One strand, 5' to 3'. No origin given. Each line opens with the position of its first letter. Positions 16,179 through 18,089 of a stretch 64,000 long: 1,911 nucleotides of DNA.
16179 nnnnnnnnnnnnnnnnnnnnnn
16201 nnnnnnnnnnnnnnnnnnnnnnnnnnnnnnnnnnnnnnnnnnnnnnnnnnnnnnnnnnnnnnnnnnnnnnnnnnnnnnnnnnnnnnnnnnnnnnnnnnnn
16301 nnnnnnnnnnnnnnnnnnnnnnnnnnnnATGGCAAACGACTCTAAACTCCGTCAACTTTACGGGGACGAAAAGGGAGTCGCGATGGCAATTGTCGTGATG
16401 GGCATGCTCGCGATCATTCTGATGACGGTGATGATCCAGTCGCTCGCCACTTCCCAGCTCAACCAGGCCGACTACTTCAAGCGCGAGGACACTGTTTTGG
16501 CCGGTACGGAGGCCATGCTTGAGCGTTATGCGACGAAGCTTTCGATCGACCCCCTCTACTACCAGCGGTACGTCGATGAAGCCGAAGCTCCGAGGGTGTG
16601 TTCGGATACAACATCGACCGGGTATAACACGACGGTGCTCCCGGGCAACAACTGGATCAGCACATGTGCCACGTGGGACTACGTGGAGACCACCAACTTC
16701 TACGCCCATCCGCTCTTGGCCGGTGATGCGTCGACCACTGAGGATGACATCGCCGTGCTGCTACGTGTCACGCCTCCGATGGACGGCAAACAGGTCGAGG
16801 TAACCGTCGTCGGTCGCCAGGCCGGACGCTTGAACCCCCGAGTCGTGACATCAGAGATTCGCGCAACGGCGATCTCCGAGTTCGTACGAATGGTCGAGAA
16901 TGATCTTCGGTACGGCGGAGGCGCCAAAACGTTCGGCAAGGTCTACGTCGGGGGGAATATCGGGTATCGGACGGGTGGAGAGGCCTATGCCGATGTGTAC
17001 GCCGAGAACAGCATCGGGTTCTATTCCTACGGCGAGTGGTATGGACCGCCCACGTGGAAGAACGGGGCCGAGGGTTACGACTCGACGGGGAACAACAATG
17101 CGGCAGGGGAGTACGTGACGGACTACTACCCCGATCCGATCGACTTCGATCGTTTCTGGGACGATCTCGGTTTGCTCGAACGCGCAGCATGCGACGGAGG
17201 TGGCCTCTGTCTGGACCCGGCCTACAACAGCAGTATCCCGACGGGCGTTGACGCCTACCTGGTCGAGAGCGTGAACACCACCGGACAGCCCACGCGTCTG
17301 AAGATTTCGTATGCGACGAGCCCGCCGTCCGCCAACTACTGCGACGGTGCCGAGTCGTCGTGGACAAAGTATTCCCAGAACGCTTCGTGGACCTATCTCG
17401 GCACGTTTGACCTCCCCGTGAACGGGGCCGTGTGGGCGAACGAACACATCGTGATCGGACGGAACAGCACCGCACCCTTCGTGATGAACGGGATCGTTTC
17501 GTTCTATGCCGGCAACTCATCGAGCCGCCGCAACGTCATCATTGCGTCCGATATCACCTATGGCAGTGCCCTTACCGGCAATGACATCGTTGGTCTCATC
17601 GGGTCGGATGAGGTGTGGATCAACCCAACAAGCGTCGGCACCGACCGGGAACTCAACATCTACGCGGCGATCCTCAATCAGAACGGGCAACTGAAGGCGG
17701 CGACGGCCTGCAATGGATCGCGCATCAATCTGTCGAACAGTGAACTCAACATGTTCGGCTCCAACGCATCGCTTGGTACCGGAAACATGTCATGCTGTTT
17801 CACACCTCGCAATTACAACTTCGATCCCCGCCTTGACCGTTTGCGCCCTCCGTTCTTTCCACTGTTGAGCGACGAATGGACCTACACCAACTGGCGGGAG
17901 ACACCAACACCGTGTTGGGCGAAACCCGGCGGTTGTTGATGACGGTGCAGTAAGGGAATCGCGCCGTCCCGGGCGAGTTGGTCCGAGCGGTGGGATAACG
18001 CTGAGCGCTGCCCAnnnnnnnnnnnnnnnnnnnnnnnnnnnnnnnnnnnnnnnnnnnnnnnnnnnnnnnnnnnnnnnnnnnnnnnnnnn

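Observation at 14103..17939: Stand-alone operon of three oversized prepilin/PilX-like proteins, 11 kb from the pilus machinery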

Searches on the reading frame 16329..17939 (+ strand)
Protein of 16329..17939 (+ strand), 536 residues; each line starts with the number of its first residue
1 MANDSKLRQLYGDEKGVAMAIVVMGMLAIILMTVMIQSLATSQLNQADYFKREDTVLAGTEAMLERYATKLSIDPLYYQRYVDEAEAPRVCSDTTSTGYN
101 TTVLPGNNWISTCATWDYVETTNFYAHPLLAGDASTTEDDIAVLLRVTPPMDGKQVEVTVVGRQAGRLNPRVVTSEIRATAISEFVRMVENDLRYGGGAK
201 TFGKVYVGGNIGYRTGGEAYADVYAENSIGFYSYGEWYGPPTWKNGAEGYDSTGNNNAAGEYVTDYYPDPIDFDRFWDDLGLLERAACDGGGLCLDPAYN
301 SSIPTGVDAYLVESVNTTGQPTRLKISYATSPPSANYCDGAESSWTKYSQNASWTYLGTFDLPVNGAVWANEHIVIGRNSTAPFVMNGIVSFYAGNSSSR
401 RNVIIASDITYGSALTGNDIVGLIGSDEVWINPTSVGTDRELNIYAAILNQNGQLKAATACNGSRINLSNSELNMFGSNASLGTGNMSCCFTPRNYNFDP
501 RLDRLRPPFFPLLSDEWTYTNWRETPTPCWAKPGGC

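Call 3: search_protein_families(library=pfam, proteins=[window:16329-17939:+], max_evalue=1)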
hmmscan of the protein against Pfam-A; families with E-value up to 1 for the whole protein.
window:16329-17939:+ (536 aa): 0 families

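Call 4: search_protein_families(library=ncbifam, proteins=[window:16329-17939:+], max_evalue=1)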
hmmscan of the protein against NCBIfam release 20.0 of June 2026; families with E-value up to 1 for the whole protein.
window:16329-17939:+ (536 aa): 0 families

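Call 8: find_homologous_proteins(query=window:16329-17939:+)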
Query window:16329-17939:+ (536 aa): 114 proteins with E <= 0.001 among 8000 candidates.
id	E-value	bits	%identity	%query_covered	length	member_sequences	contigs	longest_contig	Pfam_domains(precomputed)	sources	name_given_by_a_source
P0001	0.0e+0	1238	99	100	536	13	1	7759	-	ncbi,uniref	ncbi:hypothetical protein MNBD_ACTINO02-3082 [hydrothermal vent metagenome]|uniref:Type 4 fimbrial b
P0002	0.0e+0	1022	81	100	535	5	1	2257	-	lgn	-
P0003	1.6e-279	946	75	100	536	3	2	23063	-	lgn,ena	-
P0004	1.6e-230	784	64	99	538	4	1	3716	-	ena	-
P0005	4.9e-230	783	64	99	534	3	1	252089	-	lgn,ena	-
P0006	2.2e-229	781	64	99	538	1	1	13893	-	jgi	-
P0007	9.6e-227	772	64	99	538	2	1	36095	-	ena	-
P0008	2.0e-225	768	61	99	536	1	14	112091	-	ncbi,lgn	-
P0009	1.1e-224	765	62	99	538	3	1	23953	-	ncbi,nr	ncbi:MAG: hypothetical protein GY720_10345 [bacterium]|nr:hypothetical protein [bacterium]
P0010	9.9e-224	762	64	98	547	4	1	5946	-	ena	-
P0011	1.1e-222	759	62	99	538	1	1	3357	-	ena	-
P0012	5.7e-219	746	61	98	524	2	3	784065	-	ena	-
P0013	3.3e-217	740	62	98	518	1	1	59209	-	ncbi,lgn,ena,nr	ncbi:MAG TPA: hypothetical protein ENK55_00925 [Actinobacteria bacterium]|nr:hypothetical protein [A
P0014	2.0e-211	721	58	99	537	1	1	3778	-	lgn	-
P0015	3.0e-210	718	60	99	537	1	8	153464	-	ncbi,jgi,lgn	-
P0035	3.0e-172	592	50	99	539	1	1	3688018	-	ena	-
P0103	1.7e-95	339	39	98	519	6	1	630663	-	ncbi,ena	-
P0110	2.4e-68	249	33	98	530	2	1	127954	-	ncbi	-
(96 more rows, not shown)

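Call 10: find_encoding_contigs(protein=P0035, flank=10000, max_places=2)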
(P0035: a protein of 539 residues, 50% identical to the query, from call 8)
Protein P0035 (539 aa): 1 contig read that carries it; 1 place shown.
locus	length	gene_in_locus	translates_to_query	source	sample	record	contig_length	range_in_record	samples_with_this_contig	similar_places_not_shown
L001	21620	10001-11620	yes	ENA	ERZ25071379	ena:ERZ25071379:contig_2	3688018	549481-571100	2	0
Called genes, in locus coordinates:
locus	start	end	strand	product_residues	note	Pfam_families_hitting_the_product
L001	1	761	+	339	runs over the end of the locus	PF02547:Queuosine_synth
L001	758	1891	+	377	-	PF01702:TGT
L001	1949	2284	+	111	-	PF02699:YajC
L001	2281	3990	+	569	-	PF21760:SecD_1st, PF22599:SecDF_P1_head, PF03176:MMPL, PF02355:SecD_SecF_C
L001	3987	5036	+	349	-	PF02355:SecD_SecF_C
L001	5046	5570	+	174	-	PF00156:Pribosyltran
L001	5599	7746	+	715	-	PF01966:HD, PF13328:HD_4, PF04607:RelA_SpoT, PF02824:TGS, PF19296:RelA_AH, PF28438:RelA_RIS, PF01842:ACT (weak), PF13291:ACT_4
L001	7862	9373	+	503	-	PF17210:SdrD_B (faint), PF13620:CarboxypepD_reg, PF13715:CarbopepD_reg_2 (faint)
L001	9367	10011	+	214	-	-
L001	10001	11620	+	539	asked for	-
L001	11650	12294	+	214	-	PF00753:Lactamase_B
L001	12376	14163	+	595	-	PF01336:tRNA_anti-codon, PF00152:tRNA-synt_2, PF02938:GAD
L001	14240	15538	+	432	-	PF01078:Mg_chelatase (faint), PF05496:RuvB_N, PF00158:Sigma54_activat (faint), PF13191:AAA_16 (faint), PF00004:AAA, PF13173:AAA_14 (weak), PF16193:AAA_assoc_2, PF12002:MgsA_C, +2 more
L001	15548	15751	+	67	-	-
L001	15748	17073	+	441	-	PF00152:tRNA-synt_2 (faint), PF13393:tRNA-synt_His, PF00587:tRNA-synt_2b (weak), PF03129:HGTP_anticodon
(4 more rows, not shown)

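Call 11: find_encoding_contigs(protein=P0103, flank=10000, max_places=2)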
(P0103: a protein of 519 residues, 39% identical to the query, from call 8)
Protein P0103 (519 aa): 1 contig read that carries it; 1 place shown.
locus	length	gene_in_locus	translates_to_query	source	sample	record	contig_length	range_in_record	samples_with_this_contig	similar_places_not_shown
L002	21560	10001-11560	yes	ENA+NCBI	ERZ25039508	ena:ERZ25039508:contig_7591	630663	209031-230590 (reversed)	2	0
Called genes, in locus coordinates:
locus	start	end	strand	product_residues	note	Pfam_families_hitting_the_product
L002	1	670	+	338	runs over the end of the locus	PF02547:Queuosine_synth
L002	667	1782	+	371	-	PF01702:TGT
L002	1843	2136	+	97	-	PF02699:YajC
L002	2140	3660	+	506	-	PF21760:SecD_1st, PF22599:SecDF_P1_head, PF02355:SecD_SecF_C (weak)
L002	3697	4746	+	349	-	PF02355:SecD_SecF_C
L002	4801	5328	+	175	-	PF00156:Pribosyltran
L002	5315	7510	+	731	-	PF13328:HD_4, PF01842:ACT (faint), PF01966:HD, PF04607:RelA_SpoT, PF02824:TGS, PF19296:RelA_AH, PF28438:RelA_RIS, PF13291:ACT_4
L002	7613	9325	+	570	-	-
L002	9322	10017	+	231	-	-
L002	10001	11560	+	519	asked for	-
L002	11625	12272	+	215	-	PF00753:Lactamase_B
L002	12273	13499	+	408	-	PF13393:tRNA-synt_His, PF00587:tRNA-synt_2b, PF13393:tRNA-synt_His, PF03129:HGTP_anticodon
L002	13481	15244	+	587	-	PF01336:tRNA_anti-codon, PF00152:tRNA-synt_2, PF02938:GAD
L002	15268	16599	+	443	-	PF01078:Mg_chelatase (faint), PF05496:RuvB_N, PF00158:Sigma54_activat (faint), PF00004:AAA, PF07728:AAA_5 (weak), PF13401:AAA_22 (weak), PF16193:AAA_assoc_2, PF12002:MgsA_C, +2 more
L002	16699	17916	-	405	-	PF13480:Acetyltransf_6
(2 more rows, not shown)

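Call 12: find_encoding_contigs(protein=P0110, flank=10000, max_places=2)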
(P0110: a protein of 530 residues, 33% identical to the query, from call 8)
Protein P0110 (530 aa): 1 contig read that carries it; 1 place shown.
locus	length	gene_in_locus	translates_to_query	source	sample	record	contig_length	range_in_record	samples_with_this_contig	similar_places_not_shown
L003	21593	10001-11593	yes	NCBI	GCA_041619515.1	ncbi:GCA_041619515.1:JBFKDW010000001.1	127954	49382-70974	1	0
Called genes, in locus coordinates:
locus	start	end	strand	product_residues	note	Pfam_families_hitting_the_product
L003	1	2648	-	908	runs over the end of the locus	PF01411:tRNA-synt_2c, PF07973:tRNA_SAD, PF02272:DHHA1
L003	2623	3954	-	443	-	PF01078:Mg_chelatase (faint), PF05496:RuvB_N, PF13191:AAA_16 (faint), PF00004:AAA, PF07728:AAA_5 (faint), PF13173:AAA_14 (weak), PF16193:AAA_assoc_2, PF12002:MgsA_C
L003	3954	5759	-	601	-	PF01336:tRNA_anti-codon, PF00152:tRNA-synt_2, PF02938:GAD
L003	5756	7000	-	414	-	PF13393:tRNA-synt_His, PF00587:tRNA-synt_2b, PF03129:HGTP_anticodon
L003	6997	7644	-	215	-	PF00753:Lactamase_B, PF12706:Lactamase_B_2 (weak)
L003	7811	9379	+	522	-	PF13620:CarboxypepD_reg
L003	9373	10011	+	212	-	-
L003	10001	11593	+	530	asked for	-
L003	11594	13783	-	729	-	PF13328:HD_4, PF01966:HD, PF04607:RelA_SpoT, PF02824:TGS, PF19296:RelA_AH, PF28438:RelA_RIS, PF01842:ACT, PF13291:ACT_4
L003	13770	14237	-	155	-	PF00156:Pribosyltran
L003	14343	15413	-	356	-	PF07549:Sec_GG, PF02355:SecD_SecF_C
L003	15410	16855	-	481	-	PF21760:SecD_1st, PF22599:SecDF_P1_head, PF02355:SecD_SecF_C, PF03176:MMPL (weak)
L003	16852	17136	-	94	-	PF02699:YajC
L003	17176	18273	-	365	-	PF01702:TGT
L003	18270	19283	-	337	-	PF02547:Queuosine_synth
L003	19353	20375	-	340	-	PF05496:RuvB_N, PF00004:AAA, PF07728:AAA_5, PF17864:AAA_lid_4, PF05491:WHD_RuvB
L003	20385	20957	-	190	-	PF01330:RuvA_N, PF14520:HHH_5, PF07499:RuvA_C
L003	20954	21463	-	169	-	PF02075:RuvC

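Call 20: predict_structure(alignment_id=A1)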
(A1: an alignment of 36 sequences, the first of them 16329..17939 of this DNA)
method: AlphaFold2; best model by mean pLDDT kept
length: 536 residues; sequences in the alignment: 36
mean_pLDDT: 88.3   pTM: 0.80
mean pLDDT of the five models: 88.3, 87.8, 87.6, 87.4, 85.8
residues with pLDDT >= 90: 302; 70-90: 205; 50-70: 23; < 50: 6
segments of 3 or more residues with pLDDT < 50: 1-4
pLDDT, mean of each block of 10 residues (from residue 1): 48 61 86 85 80 86 90 79 93 90 93 86 83 69 89 83 81 88 93 91 96 94 96 93 96 94 92 92 89 93 96 82 94 88 91 96 90 95 91 96 97 86 97 91 96 93 82 95 90 91 86 82 89 78
secondary structure, 60 per line:
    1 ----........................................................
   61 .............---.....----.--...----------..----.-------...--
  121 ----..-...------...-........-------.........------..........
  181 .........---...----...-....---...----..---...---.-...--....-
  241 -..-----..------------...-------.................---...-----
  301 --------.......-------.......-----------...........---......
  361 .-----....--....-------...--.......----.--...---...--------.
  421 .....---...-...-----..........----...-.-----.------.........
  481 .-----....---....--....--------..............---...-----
elements in order: H5-73 H77-80 E89-91 E116-118 E141-148 E156-164 E171-181 E185-189 E193-195 E200-202 E204-207 E211-213 E223-225 E231-233 E236-239 H273-289 E293-295 E309-315 E323-329 H341-351 E355-361 E367-370 E373-376 E384-386 E389-395 E403-405 E409-411 E420-425 E429-431 E441-450 E455-457 E472-481 H487-490 E494-497 H500-503 E512-525

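Call 29: fold_search(model_id=the predicted structure, library=pdb)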
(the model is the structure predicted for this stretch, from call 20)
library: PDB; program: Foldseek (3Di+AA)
matches with E <= 10: 38; with E <= 0.001: 3
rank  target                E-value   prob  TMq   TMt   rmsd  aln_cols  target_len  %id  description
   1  6qvi_C                6.0e-07  1.00  0.29  0.30  14.6       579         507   14  Crystal structure of competence-associated pilin ComZ from Thermus thermophilus (released 2019-05-29)
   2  6qvi_A                6.0e-07  1.00  0.25  0.26  15.8       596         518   13  Crystal structure of competence-associated pilin ComZ from Thermus thermophilus (released 2019-05-29)
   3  6qvi_B                7.9e-06  1.00  0.27  0.28  15.2       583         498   13  Crystal structure of competence-associated pilin ComZ from Thermus thermophilus (released 2019-05-29)
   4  6eio                  4.9e-02  0.63  0.20  0.40  11.1       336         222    8  Crystal structure of an ice binding protein from an Antarctic Biological Consortium (released 2018-03-28)
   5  5nxk_B                4.3e-01  0.04  0.10  0.15  20.2       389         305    8  L. reuteri 53608 SRRP (released 2018-03-21)
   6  5nxk_C                4.8e-01  0.04  0.10  0.15  20.0       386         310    8  L. reuteri 53608 SRRP (released 2018-03-21)
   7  7bwx_A                1.3e+00  0.06  0.15  0.30  12.8       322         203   10  Crystal structure of ice-binding protein from an Antarctic ascomycete, Antarctomyces psychrotrophicus. (released 2020-05-27)
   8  5oea_A                4.6e+00  0.08  0.05  0.06   2.5        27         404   22  Structure of large terminase from the thermophilic bacteriophage D6E in complex with ATP-gamma-S (Crystal form 3) (released 2017-10-11)
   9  8rtd_Q                4.6e+00  0.04  0.06  0.14   6.4        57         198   18  Stalk-Arches-IMC structure from the fully-assembled R388 type IV secretion system determined by cryo-EM. (released 2024-06-19)
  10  5oee_A                4.9e+00  0.08  0.05  0.06   2.5        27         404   22  Structure of large terminase from the thermophilic bacteriophage D6E (Crystal form 3) (released 2017-10-11)
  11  2bhm_D                4.9e+00  0.02  0.07  0.18   5.4        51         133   10  Crystal structure of VirB8 from Brucella suis (released 2005-03-16)
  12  8tid_w                5.1e+00  0.11  0.07  0.03   4.6        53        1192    9  Combined linker domain of N-DRC and associated proteins Tetrahymena (released 2023-09-27)
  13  1u5w_A                5.1e+00  0.10  0.06  0.17   2.6        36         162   22  Crystal structure of hypothetical protein yjjX from Escherichia coli (released 2005-08-23)
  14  5oeb_C                5.4e+00  0.07  0.05  0.06   2.5        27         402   22  Structure of large terminase from the thermophilic bacteriophage D6E in complex with ADP (Crystal form 3) (released 2017-10-11)
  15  5oeb_F                5.4e+00  0.07  0.05  0.06   2.5        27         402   22  Structure of large terminase from the thermophilic bacteriophage D6E in complex with ADP (Crystal form 3) (released 2017-10-11)
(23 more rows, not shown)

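Call 33: search_protein_representatives(alignment_id=A1)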
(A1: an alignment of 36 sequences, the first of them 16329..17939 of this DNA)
Query: 36 sequences, 528 profile positions. Proteins with E-value up to 0.001 (for the whole library): 1959; up to 1e-10: 629; up to 1e-30: 106. The best 150 are listed.
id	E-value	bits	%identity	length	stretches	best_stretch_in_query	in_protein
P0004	2.2e-237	805.1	-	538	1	4-528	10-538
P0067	1.7e-217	739.5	-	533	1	8-527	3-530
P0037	5.3e-203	691.7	-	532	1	8-523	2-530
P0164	5.4e-177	605.9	-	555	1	5-524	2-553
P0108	2.0e-174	597.4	-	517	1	16-523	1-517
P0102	2.4e-174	597.1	-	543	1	3-522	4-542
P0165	3.5e-174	596.6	-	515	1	16-523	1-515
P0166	1.8e-165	567.8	-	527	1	14-523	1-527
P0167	7.6e-163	559.2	-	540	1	5-523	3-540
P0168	1.8e-141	488.7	-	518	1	9-523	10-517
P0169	1.4e-139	482.4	-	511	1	5-523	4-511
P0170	2.3e-139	481.7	-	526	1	6-523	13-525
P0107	8.0e-138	476.6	-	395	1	133-522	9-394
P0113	4.2e-123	428.0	-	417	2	159-380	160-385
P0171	7.9e-120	417.2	-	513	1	16-522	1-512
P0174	4.6e-82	292.6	-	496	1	6-519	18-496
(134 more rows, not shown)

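Call 36: search_solved_structures(query=A1, max_evalue=10, show_alignments=2)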
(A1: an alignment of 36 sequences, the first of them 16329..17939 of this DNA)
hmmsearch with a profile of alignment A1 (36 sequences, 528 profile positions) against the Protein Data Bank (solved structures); distinct sequences matched with E-value up to 10: 0.
